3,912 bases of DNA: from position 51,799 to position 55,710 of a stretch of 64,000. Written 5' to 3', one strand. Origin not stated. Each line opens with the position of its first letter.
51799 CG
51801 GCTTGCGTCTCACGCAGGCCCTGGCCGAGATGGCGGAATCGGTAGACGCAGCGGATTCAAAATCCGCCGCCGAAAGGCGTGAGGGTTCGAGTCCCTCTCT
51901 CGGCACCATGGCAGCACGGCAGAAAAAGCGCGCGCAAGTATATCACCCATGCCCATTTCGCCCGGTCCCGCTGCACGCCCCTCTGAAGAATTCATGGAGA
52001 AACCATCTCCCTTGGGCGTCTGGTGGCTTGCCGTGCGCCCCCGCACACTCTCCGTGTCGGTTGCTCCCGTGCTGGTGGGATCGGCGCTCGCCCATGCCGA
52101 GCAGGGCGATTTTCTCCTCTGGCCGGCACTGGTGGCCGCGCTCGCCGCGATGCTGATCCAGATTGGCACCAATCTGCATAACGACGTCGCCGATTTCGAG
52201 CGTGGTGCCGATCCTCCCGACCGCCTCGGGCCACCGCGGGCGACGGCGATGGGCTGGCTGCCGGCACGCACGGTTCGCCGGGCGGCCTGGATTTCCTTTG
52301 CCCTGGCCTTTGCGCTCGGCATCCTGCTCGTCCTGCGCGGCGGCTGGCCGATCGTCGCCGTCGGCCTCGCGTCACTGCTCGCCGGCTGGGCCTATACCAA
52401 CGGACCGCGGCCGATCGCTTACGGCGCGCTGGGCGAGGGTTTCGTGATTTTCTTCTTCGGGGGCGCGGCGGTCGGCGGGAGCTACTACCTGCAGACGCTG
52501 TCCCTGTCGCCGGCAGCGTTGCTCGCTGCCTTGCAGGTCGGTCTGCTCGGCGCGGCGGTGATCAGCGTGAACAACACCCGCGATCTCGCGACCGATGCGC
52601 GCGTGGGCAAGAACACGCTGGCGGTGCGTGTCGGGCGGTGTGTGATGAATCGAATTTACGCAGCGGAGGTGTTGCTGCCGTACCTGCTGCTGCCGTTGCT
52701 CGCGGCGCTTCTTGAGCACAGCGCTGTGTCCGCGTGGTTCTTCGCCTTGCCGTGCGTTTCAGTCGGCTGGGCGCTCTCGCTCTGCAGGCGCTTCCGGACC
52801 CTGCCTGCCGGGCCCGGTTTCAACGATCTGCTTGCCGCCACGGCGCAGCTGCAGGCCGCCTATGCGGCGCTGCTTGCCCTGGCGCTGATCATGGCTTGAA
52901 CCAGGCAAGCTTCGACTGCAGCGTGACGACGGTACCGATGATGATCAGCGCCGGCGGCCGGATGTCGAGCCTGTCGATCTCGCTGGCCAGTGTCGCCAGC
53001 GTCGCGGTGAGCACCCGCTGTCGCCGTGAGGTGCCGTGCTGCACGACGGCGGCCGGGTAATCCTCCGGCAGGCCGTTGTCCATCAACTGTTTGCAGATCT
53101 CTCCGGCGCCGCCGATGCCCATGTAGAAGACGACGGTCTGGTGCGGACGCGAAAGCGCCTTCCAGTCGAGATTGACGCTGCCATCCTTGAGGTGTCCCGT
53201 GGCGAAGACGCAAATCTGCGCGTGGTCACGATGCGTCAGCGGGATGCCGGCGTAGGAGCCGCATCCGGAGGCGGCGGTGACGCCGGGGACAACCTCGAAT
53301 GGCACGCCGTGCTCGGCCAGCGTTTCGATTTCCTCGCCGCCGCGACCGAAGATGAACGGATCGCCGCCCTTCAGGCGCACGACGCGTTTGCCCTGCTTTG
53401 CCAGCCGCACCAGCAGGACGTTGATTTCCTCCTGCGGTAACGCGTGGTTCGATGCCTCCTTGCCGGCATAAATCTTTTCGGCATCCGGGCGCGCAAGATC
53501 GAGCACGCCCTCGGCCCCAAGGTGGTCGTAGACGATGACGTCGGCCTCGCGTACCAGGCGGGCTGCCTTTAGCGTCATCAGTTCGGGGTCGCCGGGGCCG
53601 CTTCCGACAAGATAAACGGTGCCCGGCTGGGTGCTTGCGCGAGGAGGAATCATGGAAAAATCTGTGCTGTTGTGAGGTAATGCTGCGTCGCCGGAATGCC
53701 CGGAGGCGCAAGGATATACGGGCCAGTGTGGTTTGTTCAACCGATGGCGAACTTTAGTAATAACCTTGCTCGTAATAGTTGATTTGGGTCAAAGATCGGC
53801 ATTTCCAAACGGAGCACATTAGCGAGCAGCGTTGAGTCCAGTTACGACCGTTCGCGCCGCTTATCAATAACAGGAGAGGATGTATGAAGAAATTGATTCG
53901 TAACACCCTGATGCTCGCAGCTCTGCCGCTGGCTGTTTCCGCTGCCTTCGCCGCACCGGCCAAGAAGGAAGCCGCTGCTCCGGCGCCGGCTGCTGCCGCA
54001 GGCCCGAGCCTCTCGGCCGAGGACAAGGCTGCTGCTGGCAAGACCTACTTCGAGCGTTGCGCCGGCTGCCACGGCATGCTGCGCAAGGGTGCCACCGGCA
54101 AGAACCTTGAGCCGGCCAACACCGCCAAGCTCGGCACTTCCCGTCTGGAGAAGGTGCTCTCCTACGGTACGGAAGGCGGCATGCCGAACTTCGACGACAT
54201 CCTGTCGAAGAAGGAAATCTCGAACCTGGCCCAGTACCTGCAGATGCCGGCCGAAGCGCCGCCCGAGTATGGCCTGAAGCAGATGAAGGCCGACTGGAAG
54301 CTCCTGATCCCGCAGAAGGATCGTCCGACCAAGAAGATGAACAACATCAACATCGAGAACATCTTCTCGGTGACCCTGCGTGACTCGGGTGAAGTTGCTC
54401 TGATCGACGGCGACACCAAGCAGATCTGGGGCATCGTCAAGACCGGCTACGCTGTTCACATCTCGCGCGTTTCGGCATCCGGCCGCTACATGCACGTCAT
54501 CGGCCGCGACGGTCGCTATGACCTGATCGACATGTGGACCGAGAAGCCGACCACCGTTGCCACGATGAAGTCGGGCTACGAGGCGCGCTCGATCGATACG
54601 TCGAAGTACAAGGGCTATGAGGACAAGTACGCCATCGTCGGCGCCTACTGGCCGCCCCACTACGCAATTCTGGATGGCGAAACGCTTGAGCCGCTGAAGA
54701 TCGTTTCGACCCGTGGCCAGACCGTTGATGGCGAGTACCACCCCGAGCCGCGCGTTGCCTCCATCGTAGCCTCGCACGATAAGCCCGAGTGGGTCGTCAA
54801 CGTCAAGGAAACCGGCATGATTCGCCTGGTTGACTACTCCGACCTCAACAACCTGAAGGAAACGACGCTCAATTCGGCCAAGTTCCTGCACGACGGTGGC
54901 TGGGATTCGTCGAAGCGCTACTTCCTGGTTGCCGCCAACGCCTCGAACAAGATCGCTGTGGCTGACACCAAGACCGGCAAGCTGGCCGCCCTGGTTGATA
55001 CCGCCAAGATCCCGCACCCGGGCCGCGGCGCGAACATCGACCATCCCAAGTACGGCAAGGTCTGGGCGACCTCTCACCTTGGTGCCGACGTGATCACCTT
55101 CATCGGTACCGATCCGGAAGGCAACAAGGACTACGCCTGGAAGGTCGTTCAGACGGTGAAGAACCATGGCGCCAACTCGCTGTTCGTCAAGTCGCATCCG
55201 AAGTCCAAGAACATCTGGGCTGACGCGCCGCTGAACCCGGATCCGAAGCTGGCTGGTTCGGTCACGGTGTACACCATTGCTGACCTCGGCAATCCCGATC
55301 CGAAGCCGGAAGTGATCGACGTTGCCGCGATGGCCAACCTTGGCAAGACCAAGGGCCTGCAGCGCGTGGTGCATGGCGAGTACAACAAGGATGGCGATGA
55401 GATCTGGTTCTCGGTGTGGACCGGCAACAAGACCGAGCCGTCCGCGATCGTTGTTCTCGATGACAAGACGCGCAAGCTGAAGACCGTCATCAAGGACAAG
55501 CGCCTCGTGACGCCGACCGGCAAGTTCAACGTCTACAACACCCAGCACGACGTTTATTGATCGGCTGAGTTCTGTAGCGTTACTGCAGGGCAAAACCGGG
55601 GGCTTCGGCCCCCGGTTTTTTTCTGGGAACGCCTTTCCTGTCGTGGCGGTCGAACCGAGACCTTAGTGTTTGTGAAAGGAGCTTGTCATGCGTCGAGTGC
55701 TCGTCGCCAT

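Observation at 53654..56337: nirS followed by an amicyanin-like cupredoxin in place of nirM, with an FNR/DNR box upstream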

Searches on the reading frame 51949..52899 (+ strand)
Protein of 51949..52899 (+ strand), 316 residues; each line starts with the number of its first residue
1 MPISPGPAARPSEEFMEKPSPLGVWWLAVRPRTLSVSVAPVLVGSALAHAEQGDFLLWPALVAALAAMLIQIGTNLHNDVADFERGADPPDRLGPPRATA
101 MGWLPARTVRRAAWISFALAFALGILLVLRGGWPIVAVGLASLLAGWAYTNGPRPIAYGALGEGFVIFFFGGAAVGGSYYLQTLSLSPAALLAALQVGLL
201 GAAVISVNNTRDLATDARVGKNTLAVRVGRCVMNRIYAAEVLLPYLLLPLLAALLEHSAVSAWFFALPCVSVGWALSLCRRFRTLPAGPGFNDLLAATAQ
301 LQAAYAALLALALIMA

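Call 3: search_protein_families(library=pfam, proteins=[window:51949-52899:+])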
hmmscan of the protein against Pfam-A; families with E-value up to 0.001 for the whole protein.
window:51949-52899:+ (316 aa): 1 family
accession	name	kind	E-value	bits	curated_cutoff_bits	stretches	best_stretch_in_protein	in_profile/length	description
PF01040.23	UbiA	-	1.1e-26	94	34.2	1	38-276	2-229/250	UbiA prenyltransferase family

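Call 4: search_protein_families(library=ncbifam, proteins=[window:51949-52899:+])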
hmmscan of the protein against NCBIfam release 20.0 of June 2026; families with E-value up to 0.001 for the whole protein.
window:51949-52899:+ (316 aa): 12 families
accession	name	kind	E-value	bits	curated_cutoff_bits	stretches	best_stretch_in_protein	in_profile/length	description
NF004751.0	PRK06080.1-3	equivalog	2e-77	260.6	264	1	21-315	9-295/296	1,4-dihydroxy-2-naphthoate polyprenyltransferase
NF004750.0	PRK06080.1-2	equivalog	7.6e-52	176.5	346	1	22-270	6-258/301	1,4-dihydroxy-2-naphthoate polyprenyltransferase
NF004749.0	PRK06080.1-1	equivalog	2.5e-51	174.7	277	1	13-315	10-307/311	1,4-dihydroxy-2-naphthoate polyprenyltransferase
TIGR00751.1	menA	equivalog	9.5e-51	172.9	102.15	1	30-267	1-242/284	1,4-dihydroxy-2-naphthoate octaprenyltransferase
NF004754.0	PRK06080.1-6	equivalog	2.5e-43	148.6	522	1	24-268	11-259/308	1,4-dihydroxy-2-naphthoate polyprenyltransferase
NF004753.0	PRK06080.1-5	equivalog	6.8e-29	101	555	1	24-314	13-304/312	1,4-dihydroxy-2-naphthoate polyprenyltransferase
TIGR02235.1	menA_cyano-plnt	equivalog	4.2e-25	88.6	225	1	24-313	1-283/285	2-carboxy-1,4-naphthoquinone phytyltransferase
NF009926.0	PRK13387.1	equivalog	4.4e-25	88.4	316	1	24-248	5-249/317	1,4-dihydroxy-2-naphthoate polyprenyltransferase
NF004617.0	PRK05951.1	equivalog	2.8e-20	72.7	239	1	61-308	53-292/306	prenyltransferase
NF004752.0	PRK06080.1-4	subfamily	2.8e-13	50.2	289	1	32-255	13-243/300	1,4-dihydroxy-2-naphthoate polyprenyltransferase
NF009523.0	PRK12884.1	equivalog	5.3e-07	29.1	269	1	37-278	19-242/279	prenyltransferase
NF009521.0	PRK12882.1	equivalog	0.00026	20.3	296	1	36-237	19-207/280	geranylgeranylglycerol-phosphate geranylgeranyltransferase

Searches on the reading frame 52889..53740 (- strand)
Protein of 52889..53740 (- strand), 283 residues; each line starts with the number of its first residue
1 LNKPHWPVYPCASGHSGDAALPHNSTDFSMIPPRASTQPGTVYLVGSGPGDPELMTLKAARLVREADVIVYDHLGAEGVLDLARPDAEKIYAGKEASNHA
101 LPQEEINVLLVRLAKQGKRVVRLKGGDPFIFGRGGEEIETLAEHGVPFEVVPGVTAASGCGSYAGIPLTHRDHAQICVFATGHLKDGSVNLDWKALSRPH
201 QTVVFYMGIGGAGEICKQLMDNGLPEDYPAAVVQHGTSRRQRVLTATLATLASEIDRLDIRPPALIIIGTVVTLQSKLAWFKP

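Call 3: search_protein_families(library=pfam, proteins=[window:52889-53740:-])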
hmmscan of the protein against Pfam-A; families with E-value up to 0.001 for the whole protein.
window:52889-53740:- (283 aa): 1 family
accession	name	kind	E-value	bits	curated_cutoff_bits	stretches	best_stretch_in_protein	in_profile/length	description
PF00590.25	TP_methylase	-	7.4e-57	193.1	27.8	1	41-252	1-212/212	Tetrapyrrole (Corrin/Porphyrin) Methylases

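Call 4: search_protein_families(library=ncbifam, proteins=[window:52889-53740:-])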
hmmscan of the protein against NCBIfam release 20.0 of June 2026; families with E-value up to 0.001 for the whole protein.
window:52889-53740:- (283 aa): 27 families (the best 25 are shown)
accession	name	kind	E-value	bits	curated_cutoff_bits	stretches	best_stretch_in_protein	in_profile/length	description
NF007922.1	PRK10637.1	equivalog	2.4e-112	376.2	400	1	36-272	213-449/450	siroheme synthase CysG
NF004790.0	PRK06136.1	subfamily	2.3e-91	305.8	198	1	39-281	3-246/250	uroporphyrinogen-III C-methyltransferase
TIGR01469.1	cobA_cysG_Cterm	equivalog_domain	5e-89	298.1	185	1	40-275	1-237/238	uroporphyrinogen-III C-methyltransferase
NF005524.0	PRK07168.1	equivalog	7.7e-70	235.7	603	1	40-280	3-243/474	uroporphyrin-III C-methyltransferase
TIGR01465.1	cobM_cbiF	equivalog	2.6e-41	141.6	259.65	1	42-274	1-229/247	precorrin-4 C(11)-methyltransferase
NF012017.0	PRK15473.1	equivalog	1.8e-31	109.4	408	1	39-272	7-236/257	cobalt-precorrin-4 methyltransferase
NF004647.0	PRK05990.1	equivalog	9.2e-19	67.8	271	2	37-71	3-37/245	precorrin-2 C(20)-methyltransferase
TIGR01467.1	cobI_cbiL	equivalog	1.6e-17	63.7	163.25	1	41-245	2-210/230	precorrin-2 C(20)-methyltransferase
TIGR01466.1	cobJ_cbiH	equivalog_domain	1.3e-16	60.9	246.35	1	42-273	1-225/239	precorrin-3B C(17)-methyltransferase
NF004423.0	PRK05765.1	equivalog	1.2e-14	54.4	332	1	40-274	3-229/247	precorrin-3B C(17)-methyltransferase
TIGR02467.1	CbiE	equivalog_domain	1.6e-12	47.4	92.9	1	44-254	1-194/204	precorrin-6y C5,15-methyltransferase (decarboxylating) subunit CbiE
NF004457.0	PRK05787.1-5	equivalog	1.6e-12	47.2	302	1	26-256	14-232/252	cobalt-precorrin-7 (C(5))-methyltransferase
NF004058.0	PRK05576.1-1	equivalog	1.5e-11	44.2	239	1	40-173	2-144/221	cobalt-factor II C(20)-methyltransferase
NF004062.0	PRK05576.1-5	equivalog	4.6e-11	42.5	194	1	42-179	3-144/219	cobalt-factor II C(20)-methyltransferase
NF004455.0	PRK05787.1-3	equivalog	2.3e-09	37.1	258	1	41-224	2-175/221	cobalt-precorrin-7 (C(5))-methyltransferase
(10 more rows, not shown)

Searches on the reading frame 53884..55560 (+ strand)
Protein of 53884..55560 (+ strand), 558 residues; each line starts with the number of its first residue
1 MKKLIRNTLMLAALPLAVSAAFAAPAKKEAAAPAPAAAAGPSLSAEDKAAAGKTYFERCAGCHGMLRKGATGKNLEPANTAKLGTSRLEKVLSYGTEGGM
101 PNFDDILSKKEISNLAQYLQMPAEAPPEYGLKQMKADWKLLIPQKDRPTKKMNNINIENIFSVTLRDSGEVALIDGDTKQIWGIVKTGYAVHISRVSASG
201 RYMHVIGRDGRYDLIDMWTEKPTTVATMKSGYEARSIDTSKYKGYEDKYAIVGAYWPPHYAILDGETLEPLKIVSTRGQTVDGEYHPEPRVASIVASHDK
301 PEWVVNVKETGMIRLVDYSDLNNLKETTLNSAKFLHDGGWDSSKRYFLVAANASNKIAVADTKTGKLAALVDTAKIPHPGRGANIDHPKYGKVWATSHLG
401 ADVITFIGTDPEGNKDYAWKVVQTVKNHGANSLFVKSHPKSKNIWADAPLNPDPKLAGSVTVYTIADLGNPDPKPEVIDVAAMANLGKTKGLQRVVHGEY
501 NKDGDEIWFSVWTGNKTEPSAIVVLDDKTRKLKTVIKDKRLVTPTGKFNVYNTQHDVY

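Call 3: search_protein_families(library=pfam, proteins=[window:53884-55560:+])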
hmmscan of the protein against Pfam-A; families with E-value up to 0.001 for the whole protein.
window:53884-55560:+ (558 aa): 3 families
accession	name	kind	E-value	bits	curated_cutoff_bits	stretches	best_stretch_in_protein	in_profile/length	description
PF02239.22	Cytochrom_D1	-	9.3e-143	475.7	25.5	1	156-553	2-368/368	Cytochrome D1 heme domain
PF13442.11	Cytochrome_CBB3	-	5.3e-10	39.9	27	1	50-119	5-68/68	Cytochrome C oxidase, cbb3-type, subunit III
PF00034.26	Cytochrom_C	-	9.5e-06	27.3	21.3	1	49-120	1-87/90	Cytochrome c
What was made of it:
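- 53884..55560 (+): nirS, cytochrome cd1 nitrite reductase (558 aa, signal peptide, CAGCH haem c site, d1 beta-propeller). Pfam Cytochrom_D1 E 9e-143 plus Cytochrome_CBB3 (call 3).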

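Call 4: search_protein_families(library=ncbifam, proteins=[window:53884-55560:+])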
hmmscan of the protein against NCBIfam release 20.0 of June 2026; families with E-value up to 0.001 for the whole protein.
window:53884-55560:+ (558 aa): 6 families
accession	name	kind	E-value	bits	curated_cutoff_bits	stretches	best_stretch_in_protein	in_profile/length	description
NF045774.1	cytochro_C551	exception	3.6e-07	30.1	118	1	1-120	1-107/110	cytochrome c551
NF011054.0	PRK14486.1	equivalog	5.8e-07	29.3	447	1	40-120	206-288/294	putative bifunctional cbb3-type cytochrome c oxidase subunit II/cytochrome c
NF045930.1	Cytc6PetJCyano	equivalog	7.5e-06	25.9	135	1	44-124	24-107/110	cytochrome c6 PetJ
NF045773.1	cytochro_C550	exception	1.1e-05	25.3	125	1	44-120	45-117/118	cytochrome c550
TIGR00782.1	ccoP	equivalog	1.7e-05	24.3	179.95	1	21-120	80-190/285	cytochrome-c oxidase, cbb3-type subunit III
NF052248.1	SorU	equivalog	0.0001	22.5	100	1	58-118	12-71/72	SorU family sulfite dehydrogenase c-type cytochrome subunit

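Call 54: search_solved_structures(query=window:53884-55560:+, max_evalue=1e-20)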
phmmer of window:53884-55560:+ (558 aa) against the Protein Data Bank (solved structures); distinct sequences matched with E-value up to 1e-20: 9.
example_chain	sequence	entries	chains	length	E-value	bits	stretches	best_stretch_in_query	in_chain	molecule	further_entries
5guw_M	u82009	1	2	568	2.1e-207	693.6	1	37-558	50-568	Nitrite reductase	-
1bl9_A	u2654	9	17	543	2.9e-207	693.1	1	37-558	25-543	NITRITE REDUCTASE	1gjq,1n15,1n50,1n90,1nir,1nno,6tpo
1hzu_A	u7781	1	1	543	7.2e-206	688.5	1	37-558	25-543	NITRITE REDUCTASE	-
1hzv_A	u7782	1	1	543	7.2e-206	688.5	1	37-558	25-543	NITRITE REDUCTASE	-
1aof_A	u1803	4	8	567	3.4e-202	676.4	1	27-558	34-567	NITRITE REDUCTASE | CYTOCHROME CD1 NITRITE REDUCTASE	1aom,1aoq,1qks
1gq1_A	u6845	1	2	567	1.7e-201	674.1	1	28-558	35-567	CYTOCHROME CD1 NITRITE REDUCTASE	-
1dy7_A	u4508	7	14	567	1.7e-201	674.1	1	28-558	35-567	NITRITE REDUCTASE | CYTOCHROME CD1 NITRITE REDUCTASE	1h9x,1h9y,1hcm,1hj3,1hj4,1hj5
1e2r_A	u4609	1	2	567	3.5e-201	673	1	27-558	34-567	NITRITE REDUCTASE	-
6rtd_A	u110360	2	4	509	2.1e-23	86.3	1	30-452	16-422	Cytochrome c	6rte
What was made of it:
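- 53884..55560 (+): PDB 1nir and 1qks families at E about 1e-207 to 1e-201 (call 54).
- On Cytochrome cd1 nitrite reductase NirS (neighbour gene): PDB 1nir and 1qks at E about 1e-207 to 1e-201 (call 54).
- Checked: Genes: nirS is 53884-55560 (+), with Pfam Cytochrom_D1 E 9e-143 (call 3) and E 2e-207 to the P. aeruginosa and Paracoccus cd1 structures (call 54).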
